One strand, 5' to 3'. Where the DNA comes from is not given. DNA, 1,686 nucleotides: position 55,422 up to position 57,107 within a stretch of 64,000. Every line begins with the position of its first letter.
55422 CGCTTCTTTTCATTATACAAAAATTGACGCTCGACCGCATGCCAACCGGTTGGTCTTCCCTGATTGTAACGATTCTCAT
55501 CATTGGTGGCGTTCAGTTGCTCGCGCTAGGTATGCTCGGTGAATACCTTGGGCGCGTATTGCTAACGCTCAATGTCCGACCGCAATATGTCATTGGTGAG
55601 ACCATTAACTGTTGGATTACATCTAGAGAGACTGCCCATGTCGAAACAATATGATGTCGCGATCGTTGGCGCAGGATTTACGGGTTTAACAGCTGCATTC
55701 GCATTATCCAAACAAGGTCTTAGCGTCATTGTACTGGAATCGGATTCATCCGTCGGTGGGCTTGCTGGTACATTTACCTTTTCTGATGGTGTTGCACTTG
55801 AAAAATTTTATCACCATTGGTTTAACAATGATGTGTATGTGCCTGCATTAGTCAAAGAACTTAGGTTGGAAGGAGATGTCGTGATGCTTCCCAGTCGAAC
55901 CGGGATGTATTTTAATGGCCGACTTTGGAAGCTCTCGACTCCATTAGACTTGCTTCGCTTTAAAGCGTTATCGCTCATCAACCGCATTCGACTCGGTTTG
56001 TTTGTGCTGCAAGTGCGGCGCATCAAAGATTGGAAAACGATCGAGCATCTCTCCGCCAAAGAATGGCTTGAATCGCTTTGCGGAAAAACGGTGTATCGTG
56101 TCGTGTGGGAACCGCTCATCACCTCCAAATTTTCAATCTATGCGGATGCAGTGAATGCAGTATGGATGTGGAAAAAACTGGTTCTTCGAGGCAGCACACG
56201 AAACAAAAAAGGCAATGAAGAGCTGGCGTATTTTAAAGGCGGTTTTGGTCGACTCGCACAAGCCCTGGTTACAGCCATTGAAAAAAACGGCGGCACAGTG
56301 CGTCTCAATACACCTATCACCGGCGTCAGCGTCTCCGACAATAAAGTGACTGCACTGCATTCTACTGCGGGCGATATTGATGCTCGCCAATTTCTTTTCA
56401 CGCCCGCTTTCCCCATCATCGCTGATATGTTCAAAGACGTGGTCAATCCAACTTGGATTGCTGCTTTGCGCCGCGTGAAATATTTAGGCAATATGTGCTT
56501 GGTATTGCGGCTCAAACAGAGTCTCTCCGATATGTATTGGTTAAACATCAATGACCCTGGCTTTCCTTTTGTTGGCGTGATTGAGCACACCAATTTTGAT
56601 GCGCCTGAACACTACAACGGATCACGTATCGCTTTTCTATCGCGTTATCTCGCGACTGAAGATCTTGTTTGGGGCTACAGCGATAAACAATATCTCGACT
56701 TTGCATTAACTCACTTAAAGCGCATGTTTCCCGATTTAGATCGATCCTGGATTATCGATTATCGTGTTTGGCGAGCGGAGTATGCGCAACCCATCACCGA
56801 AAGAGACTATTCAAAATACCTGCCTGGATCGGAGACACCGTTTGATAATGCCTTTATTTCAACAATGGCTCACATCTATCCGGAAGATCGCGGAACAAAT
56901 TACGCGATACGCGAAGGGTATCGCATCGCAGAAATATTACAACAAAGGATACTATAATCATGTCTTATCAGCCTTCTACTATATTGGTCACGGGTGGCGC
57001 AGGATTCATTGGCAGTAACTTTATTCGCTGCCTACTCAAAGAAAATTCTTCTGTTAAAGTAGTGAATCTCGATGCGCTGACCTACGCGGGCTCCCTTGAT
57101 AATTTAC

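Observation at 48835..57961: Gtr-like lipid-carrier glycan-modification locus with an added FAD-oxidoreductase/SDR pair, an ABC exporter and two polytopic paralogues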

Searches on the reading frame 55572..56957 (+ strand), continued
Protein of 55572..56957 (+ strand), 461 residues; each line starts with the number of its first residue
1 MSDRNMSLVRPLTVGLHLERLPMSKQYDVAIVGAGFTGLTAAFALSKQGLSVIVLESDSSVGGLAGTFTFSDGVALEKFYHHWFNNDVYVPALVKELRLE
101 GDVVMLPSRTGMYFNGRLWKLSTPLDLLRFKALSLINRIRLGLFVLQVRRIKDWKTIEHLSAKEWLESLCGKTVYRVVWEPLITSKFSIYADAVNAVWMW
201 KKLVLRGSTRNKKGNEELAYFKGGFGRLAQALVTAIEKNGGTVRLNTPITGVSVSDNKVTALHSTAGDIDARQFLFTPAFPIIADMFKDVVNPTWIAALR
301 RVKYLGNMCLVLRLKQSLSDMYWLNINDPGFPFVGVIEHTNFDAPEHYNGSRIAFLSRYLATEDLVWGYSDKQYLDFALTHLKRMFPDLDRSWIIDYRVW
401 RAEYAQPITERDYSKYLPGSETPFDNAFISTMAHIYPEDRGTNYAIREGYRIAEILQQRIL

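Call 108: search_protein_families(library=ncbifam, proteins=[L058:6263-7210:+, L023:6215-7159:+, L043:6983-7936:+, L016:6337-7185:+, L021:7078-7935:+, L068:5831-7924:+], max_evalue=0.001)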
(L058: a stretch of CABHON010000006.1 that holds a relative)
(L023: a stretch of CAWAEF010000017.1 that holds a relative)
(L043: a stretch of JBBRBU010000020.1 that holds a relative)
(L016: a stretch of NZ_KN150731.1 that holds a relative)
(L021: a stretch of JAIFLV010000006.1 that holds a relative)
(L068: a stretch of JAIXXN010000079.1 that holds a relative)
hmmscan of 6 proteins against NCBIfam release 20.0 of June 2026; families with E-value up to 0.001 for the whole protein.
L058:6263-7210:+ (315 aa): 35 families (the best 25 are shown)
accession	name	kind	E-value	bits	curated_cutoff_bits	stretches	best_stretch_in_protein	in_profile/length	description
TIGR04180.1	EDH_00030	hypoth_equivalog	1.1e-36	126.4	475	1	11-297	1-294/297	NAD-dependent 4,6-dehydratase LegB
TIGR01181.1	dTDP_gluc_dehyt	equivalog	5.8e-33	114.3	365.1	1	11-310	2-309/321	dTDP-glucose 4,6-dehydratase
TIGR01179.1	galE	equivalog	2.2e-28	99.1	262.3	1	10-301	1-314/332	UDP-glucose 4-epimerase GalE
TIGR02197.1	heptose_epim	equivalog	8.4e-27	94.2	274.6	1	11-264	1-264/316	ADP-glyceromanno-heptose 6-epimerase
TIGR03466.1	HpnA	hypoth_equivalog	7.9e-19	67.7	367.65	1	10-172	2-163/327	hopanoid-associated sugar epimerase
NF042423.1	oxyalk_red_Shew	equivalog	2e-18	66.5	580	1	9-261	9-258/331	2-alkyl-3-oxoalkanoate reductase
NF011728.1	PRK15181.1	equivalog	3.4e-18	65.7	760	1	12-253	19-275/348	Vi polysaccharide biosynthesis UDP-N-acetylglucosaminuronic acid C-4 epimerase TviC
TIGR01746.1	Thioester-redct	subfamily_domain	8.5e-16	58.1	213.35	2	10-43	1-36/371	thioester reductase domain-containing protein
NF043036.1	ErythonDh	equivalog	1.5e-13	50.6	325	1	10-156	2-156/321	D-erythronate dehydrogenase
TIGR01777.1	yfcH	hypoth_equivalog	3e-13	50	207.35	1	11-261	1-242/292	TIGR01777 family oxidoreductase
NF042422.1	oxyalk_red_OleD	equivalog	3.8e-13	49.5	580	1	10-259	2-249/329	2-alkyl-3-oxoalkanoate reductase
NF007582.0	PRK10217.1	equivalog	1.6e-12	47.2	698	1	10-261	3-271/355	dTDP-glucose 4,6-dehydratase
NF007490.0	PRK10084.1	subfamily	2e-12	46.8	649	1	135-243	153-260/361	dTDP-glucose 4,6-dehydratase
TIGR02622.1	CDP_4_6_dhtase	equivalog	2.3e-12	46.7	278.45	1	9-309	5-327/352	CDP-glucose 4,6-dehydratase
NF008360.0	PRK11150.1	equivalog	1.6e-10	40.7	452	1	11-258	2-252/310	ADP-glyceromanno-heptose 6-epimerase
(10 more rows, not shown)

L023:6215-7159:+ (314 aa): 23 families
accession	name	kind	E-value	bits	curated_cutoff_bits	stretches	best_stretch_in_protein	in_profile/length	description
TIGR01181.1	dTDP_gluc_dehyt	equivalog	1.6e-27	96.5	365.1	1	2-302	1-312/321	dTDP-glucose 4,6-dehydratase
TIGR04180.1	EDH_00030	hypoth_equivalog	6.4e-22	78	475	1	123-288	132-296/297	NAD-dependent 4,6-dehydratase LegB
TIGR01179.1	galE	equivalog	9.3e-21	74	262.3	2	194-289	221-312/332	UDP-glucose 4-epimerase GalE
TIGR02197.1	heptose_epim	equivalog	7.9e-16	58.1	274.6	1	3-253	1-264/316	ADP-glyceromanno-heptose 6-epimerase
NF007490.0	PRK10084.1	subfamily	2.4e-15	56.4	649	1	124-311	155-344/361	dTDP-glucose 4,6-dehydratase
NF007582.0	PRK10217.1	equivalog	1.2e-13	50.9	698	1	93-231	116-252/355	dTDP-glucose 4,6-dehydratase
TIGR01777.1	yfcH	hypoth_equivalog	1.8e-11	44.2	207.35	1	3-250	1-242/292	TIGR01777 family oxidoreductase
NF042422.1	oxyalk_red_OleD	equivalog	7.3e-10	38.7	580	1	1-243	1-244/329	2-alkyl-3-oxoalkanoate reductase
TIGR01214.1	rmlD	equivalog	1.2e-09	37.7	224.05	1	2-252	1-229/285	dTDP-4-dehydrorhamnose reductase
NF047837.1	UDPAcbARedWbcJ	equivalog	1.9e-09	36.9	500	1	1-221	1-190/372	UDP-2-acetamido-2,6-beta-L-arabino-hexul-4-ose reductase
NF007956.0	PRK10675.1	subfamily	9.3e-09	34.8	394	1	193-250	225-281/338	UDP-glucose 4-epimerase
TIGR02622.1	CDP_4_6_dhtase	equivalog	1.4e-08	34.3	278.45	1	2-302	6-331/352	CDP-glucose 4,6-dehydratase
NF047922.1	GDPFucSynFcl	equivalog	2.1e-08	34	500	1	2-294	4-294/308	GDP-L-fucose synthase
NF050030.1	thlkprotThyD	equivalog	1.5e-07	30.9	400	1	1-249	1-250/305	thylakoid membrane protein ThyD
TIGR03466.1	HpnA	hypoth_equivalog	4.6e-06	25.7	367.65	1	1-140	1-142/327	hopanoid-associated sugar epimerase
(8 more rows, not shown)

L043:6983-7936:+ (317 aa): 23 families
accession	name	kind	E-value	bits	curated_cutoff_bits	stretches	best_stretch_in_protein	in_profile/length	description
TIGR01179.1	galE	equivalog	7.9e-39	133.4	262.3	1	14-314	2-328/332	UDP-glucose 4-epimerase GalE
TIGR01181.1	dTDP_gluc_dehyt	equivalog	3e-33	115.3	365.1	1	14-314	2-314/321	dTDP-glucose 4,6-dehydratase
TIGR04180.1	EDH_00030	hypoth_equivalog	9.7e-21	74.1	475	1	14-274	1-268/297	NAD-dependent 4,6-dehydratase LegB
NF042422.1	oxyalk_red_OleD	equivalog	1e-20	74.4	580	1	14-263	3-251/329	2-alkyl-3-oxoalkanoate reductase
NF007956.0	PRK10675.1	subfamily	1.8e-19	70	394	1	14-312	3-330/338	UDP-glucose 4-epimerase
NF042423.1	oxyalk_red_Shew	equivalog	5.4e-18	65.2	580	1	12-240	9-231/331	2-alkyl-3-oxoalkanoate reductase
TIGR02197.1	heptose_epim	equivalog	8.8e-18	64.5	274.6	1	14-271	1-269/316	ADP-glyceromanno-heptose 6-epimerase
NF047922.1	GDPFucSynFcl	equivalog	2.5e-17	63.3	500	1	13-314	4-304/308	GDP-L-fucose synthase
NF011728.1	PRK15181.1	equivalog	5.9e-16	58.4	760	1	15-311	19-337/348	Vi polysaccharide biosynthesis UDP-N-acetylglucosaminuronic acid C-4 epimerase TviC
NF007582.0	PRK10217.1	equivalog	5.4e-12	45.5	698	1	135-312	148-332/355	dTDP-glucose 4,6-dehydratase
TIGR03466.1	HpnA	hypoth_equivalog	9.7e-12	44.4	367.65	1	14-182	3-175/327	hopanoid-associated sugar epimerase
NF007490.0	PRK10084.1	subfamily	5.4e-11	42.1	649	1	137-312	157-335/361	dTDP-glucose 4,6-dehydratase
NF043036.1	ErythonDh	equivalog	5.8e-09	35.6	325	1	14-165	3-167/321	D-erythronate dehydrogenase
TIGR01214.1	rmlD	equivalog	3.8e-07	29.5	224.05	1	14-209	2-178/285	dTDP-4-dehydrorhamnose reductase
NF008360.0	PRK11150.1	equivalog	7.2e-07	28.7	452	1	117-258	108-250/310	ADP-glyceromanno-heptose 6-epimerase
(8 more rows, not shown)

L016:6337-7185:+ (282 aa): 3 families
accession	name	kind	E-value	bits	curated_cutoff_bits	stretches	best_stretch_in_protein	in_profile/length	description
TIGR02197.1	heptose_epim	equivalog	1.1e-06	28.1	274.6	1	170-245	199-279/316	ADP-glyceromanno-heptose 6-epimerase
NF047922.1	GDPFucSynFcl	equivalog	2.9e-05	23.7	500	0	169-224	195-251/308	GDP-L-fucose synthase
TIGR01777.1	yfcH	hypoth_equivalog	0.00023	20.8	207.35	1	165-221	179-236/292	TIGR01777 family oxidoreductase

L021:7078-7935:+ (285 aa): 21 families
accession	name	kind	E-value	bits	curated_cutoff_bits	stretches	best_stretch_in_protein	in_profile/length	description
NF047683.1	TeichurnBiosyTuaG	equivalog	1e-18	67.9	400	1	2-213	7-220/252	teichuronic acid biosynthesis protein TuaG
TIGR04009.1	wcaE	equivalog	3.2e-15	56.1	369.2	1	2-106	2-110/248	colanic acid biosynthesis glycosyltransferase WcaE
NF007482.0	PRK10073.1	equivalog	3.8e-15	55.7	423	1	2-121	7-128/334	glycosyltransferase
TIGR04283.1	glyco_like_mftF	equivalog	4.8e-14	52.5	182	1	3-198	1-189/221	TIGR04283 family arsenosugar biosynthesis glycosyltransferase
NF041875.1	EPS_EpsD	equivalog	2e-13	50.4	370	1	3-190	1-201/325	exopolysaccharide biosynthesis glycosyltransferase EpsD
TIGR03965.1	mycofact_glyco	equivalog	2.9e-13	49.5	280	1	2-187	75-272/467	mycofactocin biosynthesis glycosyltransferase MftF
NF053739.1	GlytfEpsEBac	equivalog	2.2e-12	46.5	450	1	2-194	2-201/265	glycosyltransferase EpsE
TIGR03937.1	PgaC_IcaA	equivalog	4.2e-12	45.7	422.3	1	2-113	46-161/407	poly-beta-1,6-N-acetyl-D-glucosamine synthase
NF038302.1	EPS_HpsE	equivalog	8.2e-12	44.7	300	1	2-120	2-128/307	hormogonium polysaccharide biosynthesis glycosyltransferase HpsE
TIGR03111.1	glyc2_xrt_Gpos1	hypoth_equivalog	1.4e-07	30.7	363.95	1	3-114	51-168/439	TIGR03111 family XrtG-associated glycosyltransferase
NF010496.0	PRK13915.1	equivalog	1.5e-07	30.8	262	1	2-114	32-154/307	glucosyl-3-phosphoglycerate synthase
NF038299.1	EPS_HpsN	equivalog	1.1e-06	27.9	425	1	2-123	2-128/317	hormogonium polysaccharide biosynthesis glycosyltransferase HpsN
NF047588.1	GlcsyltransPgfSStrep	equivalog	1.3e-06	27.9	500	1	1-111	1-117/308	glycosyltransferase PgfS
NF050050.1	ProtGlycPglI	equivalog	1.4e-06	27.9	500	1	3-101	4-107/306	GalNAc(5)-diNAcBac-PP-undecaprenol beta-1,3-glucosyltransferase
TIGR04195.1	S_glycosyl_SunS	equivalog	2e-05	23.6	350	1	9-93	65-146/421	SunS family peptide S-glycosyltransferase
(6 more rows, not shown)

L068:5831-7924:+ (697 aa): 1 family
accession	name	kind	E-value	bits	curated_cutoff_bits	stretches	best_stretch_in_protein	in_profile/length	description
NF003000.0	PRK03776.1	equivalog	3.5e-21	74.9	574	1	577-693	643-761/763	phosphatidylglycerol--membrane-oligosaccharide glycerophosphotransferase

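Call 109: search_protein_families(library=pfam, proteins=[L061:14704-15912:+, L034:14815-16254:-, L018:6287-8116:+, L027:16377-18455:+, L047:17713-19626:+], max_evalue=0.001)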
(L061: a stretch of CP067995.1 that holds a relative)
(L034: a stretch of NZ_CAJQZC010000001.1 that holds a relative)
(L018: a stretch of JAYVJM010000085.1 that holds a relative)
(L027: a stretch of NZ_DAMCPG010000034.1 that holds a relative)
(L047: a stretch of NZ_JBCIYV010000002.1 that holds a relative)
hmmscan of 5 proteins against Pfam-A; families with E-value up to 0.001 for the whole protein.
L061:14704-15912:+ (402 aa): 5 families
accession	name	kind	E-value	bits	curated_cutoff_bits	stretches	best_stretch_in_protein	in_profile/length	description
PF08484.17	Methyltransf_14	-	2.9e-48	164.1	23.5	1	242-397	1-159/160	C-methyltransferase C-terminal domain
PF08421.16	Methyltransf_13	-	8.6e-22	77.5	31.3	1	5-65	1-62/62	Putative zinc binding domain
PF13489.12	Methyltransf_23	-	4.7e-11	43.1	27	1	91-234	14-160/164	Methyltransferase domain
PF08242.18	Methyltransf_12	-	3.1e-07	31.5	30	1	103-192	1-98/98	Methyltransferase domain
PF08241.18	Methyltransf_11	-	2.3e-05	25.4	21.2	1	103-194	1-95/95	Methyltransferase domain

L034:14815-16254:- (479 aa): 0 families

L018:6287-8116:+ (609 aa): 0 families

L027:16377-18455:+ (692 aa): 0 families

L047:17713-19626:+ (637 aa): 0 families

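Call 111: search_protein_families(library=pfam, proteins=[L061:16123-16998:-, L061:6582-8378:-, L061:4362-6578:-, L061:3617-4348:-, L061:84-1409:+, L055:7993-8865:+, L055:15772-16923:+, L055:16929-18008:-, L055:14875-15588:-, L055:18074-18880:-], max_evalue=0.001)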
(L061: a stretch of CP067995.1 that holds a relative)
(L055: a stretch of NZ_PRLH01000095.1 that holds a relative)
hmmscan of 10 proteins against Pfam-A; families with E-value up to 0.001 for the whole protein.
L061:16123-16998:- (291 aa): 1 family
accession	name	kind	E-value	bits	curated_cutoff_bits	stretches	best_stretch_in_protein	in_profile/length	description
PF01435.24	Peptidase_M48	-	6.4e-19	68.9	20.3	1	68-261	6-185/186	Peptidase family M48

L061:6582-8378:- (598 aa): 0 families

L061:4362-6578:- (738 aa): 1 family
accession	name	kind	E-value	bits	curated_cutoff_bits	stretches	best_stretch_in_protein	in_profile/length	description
PF10131.15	PTPS_related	-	3.8e-10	39.3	26.4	1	92-432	1-305/621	6-pyruvoyl-tetrahydropterin synthase related domain; membrane protein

L061:3617-4348:- (243 aa): 6 families
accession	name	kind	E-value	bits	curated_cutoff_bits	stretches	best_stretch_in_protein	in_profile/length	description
PF08242.18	Methyltransf_12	-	4.3e-07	31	30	1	43-138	1-98/98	Methyltransferase domain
PF08241.18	Methyltransf_11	-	1.7e-06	29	21.2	1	43-140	1-95/95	Methyltransferase domain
PF02353.26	CMAS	-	5e-06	26.5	27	1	16-140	42-164/273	Mycolic acid cyclopropane synthetase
PF13489.12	Methyltransf_23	-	5.3e-06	26.7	27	1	39-160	23-143/164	Methyltransferase domain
PF13649.12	Methyltransf_25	-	0.0001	23.4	27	1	42-136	1-97/97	Methyltransferase domain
PF00398.26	RrnaAD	-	0.00037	20.1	24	1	40-83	32-74/263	Ribosomal RNA adenine dimethylase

L061:84-1409:+ (441 aa): 1 family
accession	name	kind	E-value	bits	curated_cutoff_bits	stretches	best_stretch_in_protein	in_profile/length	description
PF13231.12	PMT_2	-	1.8e-12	48.2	26.1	1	4-150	13-160/160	Dolichyl-phosphate-mannose-protein mannosyltransferase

L055:7993-8865:+ (290 aa): 3 families
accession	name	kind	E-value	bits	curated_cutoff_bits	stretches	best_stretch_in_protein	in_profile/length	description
PF05050.19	Methyltransf_21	-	2.5e-17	64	22.7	1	104-274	1-172/173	Methyltransferase FkbM domain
PF02475.24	TRM5-TYW2_MTfase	-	3.9e-05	24.1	28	1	95-153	33-90/164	TRM5/TYW2 methyltransferase domain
PF02527.21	GidB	-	0.00022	21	27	1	96-160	45-109/184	rRNA small subunit methyltransferase G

L055:15772-16923:+ (383 aa): 2 families
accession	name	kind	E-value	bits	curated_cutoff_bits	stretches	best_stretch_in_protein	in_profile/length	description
PF00266.25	Aminotran_5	-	3.9e-29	102.2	21.5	1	12-328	8-339/371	Aminotransferase class-V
PF01053.26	Cys_Met_Meta_PP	-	2.7e-06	26.6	27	1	57-191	70-195/381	Cys/Met metabolism PLP-dependent enzyme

L055:16929-18008:- (359 aa): 0 families

L055:14875-15588:- (237 aa): 1 family
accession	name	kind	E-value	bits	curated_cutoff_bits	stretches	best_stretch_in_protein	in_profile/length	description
PF02511.20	Thy1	-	3.7e-54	183.8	24.8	1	32-227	2-190/191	Thymidylate synthase complementing protein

L055:18074-18880:- (268 aa): 3 families
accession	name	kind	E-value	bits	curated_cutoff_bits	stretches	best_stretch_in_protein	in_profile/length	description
PF00005.33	ABC_tran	-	5.6e-30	105.2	25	1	34-188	2-136/137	ABC transporter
PF13304.12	AAA_21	-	4.1e-12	47.2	27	2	142-219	220-300/304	AAA domain, putative AbiEii toxin, Type IV TA system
PF02463.25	SMC_N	-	5.8e-07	29.6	40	0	148-235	121-215/220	RecF/RecN/SMC N terminal domain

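Call 114: search_solved_structures(query=A4, max_evalue=10)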
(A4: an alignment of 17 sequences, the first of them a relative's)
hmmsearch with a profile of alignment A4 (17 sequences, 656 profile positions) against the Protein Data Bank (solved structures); distinct sequences matched with E-value up to 10: 3.
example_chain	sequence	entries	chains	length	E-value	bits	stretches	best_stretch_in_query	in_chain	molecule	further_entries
5a6q_A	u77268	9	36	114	1.4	10.4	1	568-605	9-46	FUCOSE-BINDING LECTIN PA-IIL | LECB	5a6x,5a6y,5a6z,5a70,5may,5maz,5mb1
9mu2_D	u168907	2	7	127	2.2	9.8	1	37-59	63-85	DUF3168 domain-containing protein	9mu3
8et6_A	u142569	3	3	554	2.3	9.7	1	118-221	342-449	OCT1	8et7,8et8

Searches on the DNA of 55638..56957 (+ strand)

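Call 66: search_dna_similar(query=L016:10001-11305:+, collection=ecoli_genomes, mode=distant, max_rows=10)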
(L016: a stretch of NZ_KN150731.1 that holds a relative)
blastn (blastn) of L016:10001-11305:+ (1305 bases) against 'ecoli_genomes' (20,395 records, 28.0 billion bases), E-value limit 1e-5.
No match.
